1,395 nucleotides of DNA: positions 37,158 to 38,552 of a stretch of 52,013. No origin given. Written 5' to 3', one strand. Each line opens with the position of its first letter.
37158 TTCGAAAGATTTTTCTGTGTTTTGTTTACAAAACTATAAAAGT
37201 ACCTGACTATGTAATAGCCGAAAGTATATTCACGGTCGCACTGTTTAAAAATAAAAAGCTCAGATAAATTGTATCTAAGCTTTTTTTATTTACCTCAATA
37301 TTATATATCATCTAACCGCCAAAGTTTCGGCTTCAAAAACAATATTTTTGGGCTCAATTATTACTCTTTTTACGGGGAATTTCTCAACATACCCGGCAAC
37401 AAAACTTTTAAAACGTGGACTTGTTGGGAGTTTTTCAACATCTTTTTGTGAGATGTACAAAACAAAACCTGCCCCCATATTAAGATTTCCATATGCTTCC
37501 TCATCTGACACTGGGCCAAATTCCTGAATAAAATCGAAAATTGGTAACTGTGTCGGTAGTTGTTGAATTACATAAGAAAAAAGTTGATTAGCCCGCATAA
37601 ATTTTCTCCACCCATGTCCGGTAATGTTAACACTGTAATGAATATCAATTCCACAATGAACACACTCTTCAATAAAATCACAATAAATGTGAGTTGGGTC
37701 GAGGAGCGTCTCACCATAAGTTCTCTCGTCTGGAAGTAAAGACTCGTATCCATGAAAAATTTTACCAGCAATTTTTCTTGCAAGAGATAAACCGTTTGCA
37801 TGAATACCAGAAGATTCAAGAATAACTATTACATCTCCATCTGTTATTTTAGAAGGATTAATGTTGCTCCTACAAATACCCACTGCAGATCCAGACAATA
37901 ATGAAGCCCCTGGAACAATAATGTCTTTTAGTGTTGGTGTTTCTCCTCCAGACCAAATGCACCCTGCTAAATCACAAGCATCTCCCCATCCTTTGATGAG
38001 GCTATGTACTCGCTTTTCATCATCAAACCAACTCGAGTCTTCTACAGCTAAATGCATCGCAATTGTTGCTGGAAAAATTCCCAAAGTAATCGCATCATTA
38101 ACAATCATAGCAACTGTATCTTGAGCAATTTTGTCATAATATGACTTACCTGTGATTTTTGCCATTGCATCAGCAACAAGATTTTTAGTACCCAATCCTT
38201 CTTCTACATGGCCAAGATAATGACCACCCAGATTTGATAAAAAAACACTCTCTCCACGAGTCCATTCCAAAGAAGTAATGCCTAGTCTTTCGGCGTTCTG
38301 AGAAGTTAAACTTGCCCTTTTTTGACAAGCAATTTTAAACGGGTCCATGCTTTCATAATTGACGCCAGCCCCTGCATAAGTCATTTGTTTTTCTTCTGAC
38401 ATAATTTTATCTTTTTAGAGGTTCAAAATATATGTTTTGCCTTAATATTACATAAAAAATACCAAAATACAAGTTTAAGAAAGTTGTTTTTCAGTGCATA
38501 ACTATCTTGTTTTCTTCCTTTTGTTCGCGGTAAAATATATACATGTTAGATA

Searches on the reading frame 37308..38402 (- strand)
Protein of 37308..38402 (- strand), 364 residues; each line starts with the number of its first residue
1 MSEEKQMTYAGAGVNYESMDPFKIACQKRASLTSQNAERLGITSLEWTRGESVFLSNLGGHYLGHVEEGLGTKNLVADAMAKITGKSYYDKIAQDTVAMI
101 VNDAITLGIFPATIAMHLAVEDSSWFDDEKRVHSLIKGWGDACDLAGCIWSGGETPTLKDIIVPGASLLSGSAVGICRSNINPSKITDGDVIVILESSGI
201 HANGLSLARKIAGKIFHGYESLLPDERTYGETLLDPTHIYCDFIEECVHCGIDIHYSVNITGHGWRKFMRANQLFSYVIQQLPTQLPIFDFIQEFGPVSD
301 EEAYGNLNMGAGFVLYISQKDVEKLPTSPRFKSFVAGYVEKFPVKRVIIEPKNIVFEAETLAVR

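Call 73: search_protein_families(library=pfam, proteins=[window:37308-38402:-], max_evalue=0.0001)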
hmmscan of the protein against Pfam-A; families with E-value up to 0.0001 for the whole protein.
window:37308-38402:- (364 aa): 2 families
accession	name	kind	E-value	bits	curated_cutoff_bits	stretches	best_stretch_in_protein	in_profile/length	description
PF00586.29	AIRS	-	1.9e-08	35.1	24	1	89-176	32-111/112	AIR synthase related protein, N-terminal domain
PF02769.27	AIRS_C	-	5e-05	23.9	23.1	0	188-321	2-124/156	AIR synthase related protein, C-terminal domain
